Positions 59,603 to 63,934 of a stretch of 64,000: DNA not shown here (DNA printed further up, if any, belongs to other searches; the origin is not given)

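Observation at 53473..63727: Mosaic replisome: PolC-type (DnaQ-PolIII-alpha) polymerase embedded in a T4-like recombination/replication gene set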

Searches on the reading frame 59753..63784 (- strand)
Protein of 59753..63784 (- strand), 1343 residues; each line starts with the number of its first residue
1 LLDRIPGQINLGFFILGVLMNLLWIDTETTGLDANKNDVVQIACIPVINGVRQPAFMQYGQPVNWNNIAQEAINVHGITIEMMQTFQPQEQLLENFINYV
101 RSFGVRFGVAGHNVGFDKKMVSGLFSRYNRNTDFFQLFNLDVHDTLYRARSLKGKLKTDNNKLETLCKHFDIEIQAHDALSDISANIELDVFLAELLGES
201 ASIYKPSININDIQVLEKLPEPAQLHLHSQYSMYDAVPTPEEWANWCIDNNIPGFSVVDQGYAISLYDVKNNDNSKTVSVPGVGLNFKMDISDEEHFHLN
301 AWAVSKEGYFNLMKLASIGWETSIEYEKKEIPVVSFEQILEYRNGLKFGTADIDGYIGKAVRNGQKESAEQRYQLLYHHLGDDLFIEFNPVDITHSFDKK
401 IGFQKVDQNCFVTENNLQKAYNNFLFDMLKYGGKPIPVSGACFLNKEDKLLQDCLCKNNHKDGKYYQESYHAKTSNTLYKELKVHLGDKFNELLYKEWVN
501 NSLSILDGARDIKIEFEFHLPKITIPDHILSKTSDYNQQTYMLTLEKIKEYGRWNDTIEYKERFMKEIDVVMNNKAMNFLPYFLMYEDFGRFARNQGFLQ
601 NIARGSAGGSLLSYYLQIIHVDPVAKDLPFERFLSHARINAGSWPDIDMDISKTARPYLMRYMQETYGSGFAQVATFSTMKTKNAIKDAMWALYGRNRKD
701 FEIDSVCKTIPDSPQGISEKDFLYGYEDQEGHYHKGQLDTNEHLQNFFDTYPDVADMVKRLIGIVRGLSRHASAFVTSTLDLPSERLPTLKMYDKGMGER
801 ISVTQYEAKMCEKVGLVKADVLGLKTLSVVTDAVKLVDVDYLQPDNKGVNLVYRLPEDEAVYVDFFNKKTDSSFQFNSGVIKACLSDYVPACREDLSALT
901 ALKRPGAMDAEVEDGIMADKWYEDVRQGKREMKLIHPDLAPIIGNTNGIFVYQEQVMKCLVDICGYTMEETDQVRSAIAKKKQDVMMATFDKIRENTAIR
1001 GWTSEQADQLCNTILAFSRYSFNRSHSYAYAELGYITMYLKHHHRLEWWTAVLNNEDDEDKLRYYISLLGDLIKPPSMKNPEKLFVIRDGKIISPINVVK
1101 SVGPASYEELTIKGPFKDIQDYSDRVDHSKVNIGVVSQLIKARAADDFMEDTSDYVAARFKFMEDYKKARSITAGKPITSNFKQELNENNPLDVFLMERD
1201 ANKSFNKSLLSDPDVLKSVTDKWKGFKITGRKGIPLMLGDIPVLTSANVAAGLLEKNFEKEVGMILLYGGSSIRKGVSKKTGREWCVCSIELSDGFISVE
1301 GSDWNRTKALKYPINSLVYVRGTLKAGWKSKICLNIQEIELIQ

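Call 4: search_protein_families(library=pfam, proteins=[window:59753-63784:-], max_evalue=0.01)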
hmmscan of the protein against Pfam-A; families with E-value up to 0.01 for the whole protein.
window:59753-63784:- (1343 aa): 5 families
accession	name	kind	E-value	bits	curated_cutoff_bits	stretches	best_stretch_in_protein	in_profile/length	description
PF07733.18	DNA_pol3_alpha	-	3e-49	168.4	23.9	1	546-823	9-260/260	Bacterial DNA polymerase III alpha NTPase domain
PF17657.6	DNA_pol3_finger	-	2.7e-30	105.3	22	1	826-996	1-161/166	Bacterial DNA polymerase III alpha subunit finger domain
PF00929.31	RNase_T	-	2.5e-21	77.4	24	1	23-189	1-163/164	Exonuclease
PF02811.25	PHP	-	1.1e-16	62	26.4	1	225-389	2-162/164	PHP domain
PF14579.12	HHH_6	-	1.8e-08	34.9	25.6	1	1073-1151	4-86/90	Helix-hairpin-helix motif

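Call 5: search_protein_families(library=phrogs, proteins=[window:59753-63784:-], max_evalue=0.001)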
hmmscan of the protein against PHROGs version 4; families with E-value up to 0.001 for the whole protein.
window:59753-63784:- (1343 aa): 9 families
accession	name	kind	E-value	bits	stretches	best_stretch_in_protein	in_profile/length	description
phrog_405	-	DNA, RNA and nucleotide metabolism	3.4e-188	629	1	209-1198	31-961/1190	DNA polymerase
phrog_11165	-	DNA, RNA and nucleotide metabolism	2e-71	242.1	1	556-1104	36-565/782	DNA polymerase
phrog_12219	-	DNA, RNA and nucleotide metabolism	7.3e-66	224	1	645-1173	2-548/823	DNA polymerase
phrog_21652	-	DNA, RNA and nucleotide metabolism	3.5e-35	122.5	1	602-994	32-425/476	DNA polymerase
phrog_192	-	DNA, RNA and nucleotide metabolism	1.1e-32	114.9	1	19-251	105-331/397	DNA polymerase exonuclease subunit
phrog_7513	-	unknown function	7.8e-19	68.9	1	224-639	13-449/461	-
phrog_13169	-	DNA, RNA and nucleotide metabolism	6.8e-15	55.9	1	229-640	10-415/463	DNA polymerase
phrog_14632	-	DNA, RNA and nucleotide metabolism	6.1e-08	32.8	1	17-189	79-240/380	DNA polymerase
phrog_4335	-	unknown function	1.3e-07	32.2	1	1000-1102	11-117/421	-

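Call 6: search_dna_similar(query=window:59753-63784:-, collection=phages, mode=protein, max_rows=30)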
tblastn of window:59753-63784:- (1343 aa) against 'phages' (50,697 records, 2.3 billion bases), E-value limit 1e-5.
Records with a match: 1396; places in all: 1399; records where one place covers at least 80% of the query: 3.
Best place of each record, by identity: <60% 1396.
By first word of the organism name: Pseudomonas 302; Mycobacterium 282; Streptomyces 211; Gordonia 132; Bacillus 94; Staphylococcus 43; Bacteriophage 42; Microbacterium 36; Escherichia 31; Rhodococcus 22; and 59 more.
By host as written in the record: Mycobacterium smegmatis mc2 155 204; Pseudomonas aeruginosa 118; - 102; Pseudomonas aeruginosa PAO1 86; Streptomyces griseus ATCC 10137 81; Gordonia terrae 3612 65; Streptomyces lividans JI 1326 44; Mycobacterium smegmatis mc#155 37; and 231 more.
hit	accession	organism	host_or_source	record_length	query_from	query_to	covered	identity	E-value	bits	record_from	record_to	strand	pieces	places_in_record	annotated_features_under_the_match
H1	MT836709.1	Bacteriophage sp.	human fecal samples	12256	192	1174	73%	27.6%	7e-52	285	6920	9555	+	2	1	record has no annotation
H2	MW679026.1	Eggerthella phage LE2-3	Eggerthella lenta DSM 2243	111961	223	1219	74%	26.6%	5e-72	273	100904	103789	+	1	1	DNA polymerase III alpha subunit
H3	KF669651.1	Bacillus phage Glittering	Bacillus pumilus BL-8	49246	223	1219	74%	26.2%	6e-68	259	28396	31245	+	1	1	DNA Polymerase III alpha subunit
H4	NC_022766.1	Bacillus phage Glittering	Bacillus pumilus BL-8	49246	223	1219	74%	26.2%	6e-68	259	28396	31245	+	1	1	DNA polymerase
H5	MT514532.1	Bacillus phage Bolokhovo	Bacillus pumilus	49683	224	1219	74%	26.1%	4e-65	250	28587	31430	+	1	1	DNA polymerase III alpha subunit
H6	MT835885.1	Bacteriophage sp.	human fecal samples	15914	224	1146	69%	27.9%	1e-67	258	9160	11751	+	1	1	record has no annotation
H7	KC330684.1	Bacillus phage Andromeda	Bacillus pumilus BL8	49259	224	1219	74%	25.8%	5e-64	247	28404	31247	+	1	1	DNA polymerase III alpha subunit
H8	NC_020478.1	Bacillus phage Andromeda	Bacillus pumilus BL8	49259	224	1219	74%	25.8%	5e-64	247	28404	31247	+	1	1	DNA polymerase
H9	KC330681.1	Bacillus phage Gemini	Bacillus pumilus BL8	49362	224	1219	74%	25.8%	5e-64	247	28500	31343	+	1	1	DNA polymerase III alpha subunit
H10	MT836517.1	Bacteriophage sp.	human fecal samples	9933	218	1148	69%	27.6%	1e-67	258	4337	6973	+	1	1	record has no annotation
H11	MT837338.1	Bacteriophage sp.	human fecal samples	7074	223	1175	71%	26.9%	2e-68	261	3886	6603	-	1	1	record has no annotation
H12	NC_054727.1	Mycobacterium phage Phrappuccino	Mycobacterium smegmatis mc#155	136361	224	1310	81%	23.4%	3e-54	216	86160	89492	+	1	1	119: DNA polymerase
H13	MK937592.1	Mycobacterium phage Phrappuccino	Mycobacterium smegmatis mc#155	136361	224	1310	81%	23.4%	3e-54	216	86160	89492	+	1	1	119: DNA polymerase III alpha subunit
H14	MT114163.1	Mycobacterium phage Settecandela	Mycobacterium smegmatis mc#155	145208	224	1310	81%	23.4%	3e-54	216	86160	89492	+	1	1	119: DNA polymerase III alpha subunit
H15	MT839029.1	Bacteriophage sp.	human fecal samples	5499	224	1150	69%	26.9%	4e-65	249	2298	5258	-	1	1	record has no annotation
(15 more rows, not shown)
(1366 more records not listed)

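Call 11: search_protein_families(library=ncbifam, proteins=[window:59753-63727:-], max_evalue=0.01)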
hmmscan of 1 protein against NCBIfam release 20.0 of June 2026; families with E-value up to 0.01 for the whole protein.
window:59753-63727:- (1324 aa): 36 families (the best 25 are shown)
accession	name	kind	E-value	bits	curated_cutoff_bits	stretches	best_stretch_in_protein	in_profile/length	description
NF004226.0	PRK05673.1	equivalog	1.1e-143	480.5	1002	1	205-1150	8-905/1146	DNA polymerase III subunit alpha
TIGR00594.1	polc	superfamily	8.3e-141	471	434.35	1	205-1178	3-929/1022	DNA polymerase III subunit alpha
NF005298.0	PRK06826.1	equivalog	2.3e-117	393.2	1260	1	205-1155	7-908/1151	DNA polymerase III subunit alpha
NF005617.0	PRK07374.1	equivalog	1.2e-94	318.1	1653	1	205-1133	5-897/1170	DNA polymerase III subunit alpha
NF005377.0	PRK06920.1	equivalog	1.5e-91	307.8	1806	1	273-1136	72-866/1108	DNA polymerase III subunit alpha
NF005516.0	PRK07135.1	equivalog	4.1e-86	290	1084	1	474-1150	190-831/974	DNA polymerase III DnaE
NF005582.0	PRK07279.1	equivalog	5.1e-86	289.6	1279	1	504-1132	227-807/1033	DNA polymerase III subunit alpha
NF004550.0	PRK05898.1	equivalog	5.1e-84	283.1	1182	1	527-1130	241-810/971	DNA polymerase III subunit alpha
NF004225.0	PRK05672.1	subfamily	3.3e-73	247.3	939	1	202-1036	5-769/1047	error-prone DNA polymerase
NF007079.0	PRK09532.1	equivalog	7.1e-68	229.6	1525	2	461-1018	248-791/876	DNA polymerase III subunit alpha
NF001688.0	PRK00448.1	equivalog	2.7e-25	88.2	873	2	6-175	428-585/1445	PolC-type DNA polymerase III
TIGR01405.1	polC_Gram_pos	equivalog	2.3e-19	68.7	1043.45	2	6-178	194-354/1211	DNA polymerase III subunit alpha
NF004316.1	PRK05711.1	equivalog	2e-18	66.9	196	1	6-180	6-173/234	DNA polymerase III subunit epsilon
TIGR01406.1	dnaQ_proteo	equivalog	3.9e-17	62.7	222.7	1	6-181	5-173/231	DNA polymerase III subunit epsilon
NF005616.0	PRK07373.1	equivalog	8.3e-15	54.3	646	1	1002-1137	37-180/449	DNA polymerase III subunit alpha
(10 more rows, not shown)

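Call 12: search_solved_structures(query=window:59753-63727:-, max_evalue=0.001, show_alignments=0)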
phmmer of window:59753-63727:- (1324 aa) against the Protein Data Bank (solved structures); distinct sequences matched with E-value up to 0.001: 14.
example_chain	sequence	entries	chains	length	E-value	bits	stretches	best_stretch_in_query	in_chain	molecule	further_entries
5lew_A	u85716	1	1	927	4.7e-72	246.5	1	541-1128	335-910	DNA polymerase III subunit alpha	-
7pu7_A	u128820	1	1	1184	9.7e-72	245.4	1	541-1128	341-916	DNA polymerase III subunit alpha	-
4jom_A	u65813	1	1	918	1.8e-70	241.2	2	534-1127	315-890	DNA polymerase III subunit alpha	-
3e0d_A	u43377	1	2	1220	3.8e-70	240.2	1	545-1131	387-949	DNA polymerase III subunit alpha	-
2hpi_A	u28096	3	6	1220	9.7e-70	238.8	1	545-1131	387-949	DNA polymerase III alpha subunit | DNA polymerase III subunit alpha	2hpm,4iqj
5m1s_A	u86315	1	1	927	4.2e-69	236.7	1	534-1128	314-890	DNA polymerase III subunit alpha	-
2hqa_A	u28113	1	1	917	4.4e-69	236.6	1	534-1127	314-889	DNA polymerase III alpha subunit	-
2hnh_A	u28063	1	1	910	4.6e-69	236.6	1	534-1127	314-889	DNA polymerase III alpha subunit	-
5fku_A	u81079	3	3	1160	1.1e-68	235.4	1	534-1128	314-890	DNA POLYMERASE III SUBUNIT ALPHA | DNA POLYMERASE III ALPHA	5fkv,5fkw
9l8b_A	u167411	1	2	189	7e-07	30.6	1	3-169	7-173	exodeoxyribonuclease III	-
2gui_A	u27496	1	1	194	2.9e-05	25.2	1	5-182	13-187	DNA polymerase III epsilon subunit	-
1j53_A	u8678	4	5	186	3.7e-05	24.9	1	5-180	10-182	DNA polymerase III, epsilon chain | DNA polymerase III epsilon subunit | DNA POLYMERASE III SUBUNIT EPSILON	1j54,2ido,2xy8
5fku_D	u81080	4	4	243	0.00011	23.3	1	5-179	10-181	DNA POLYMERASE III SUBUNIT EPSILON | DNA POLYMERASE III EPSILON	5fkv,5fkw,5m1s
2p1j_A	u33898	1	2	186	0.00041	21.4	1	5-163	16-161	DNA polymerase III polC-type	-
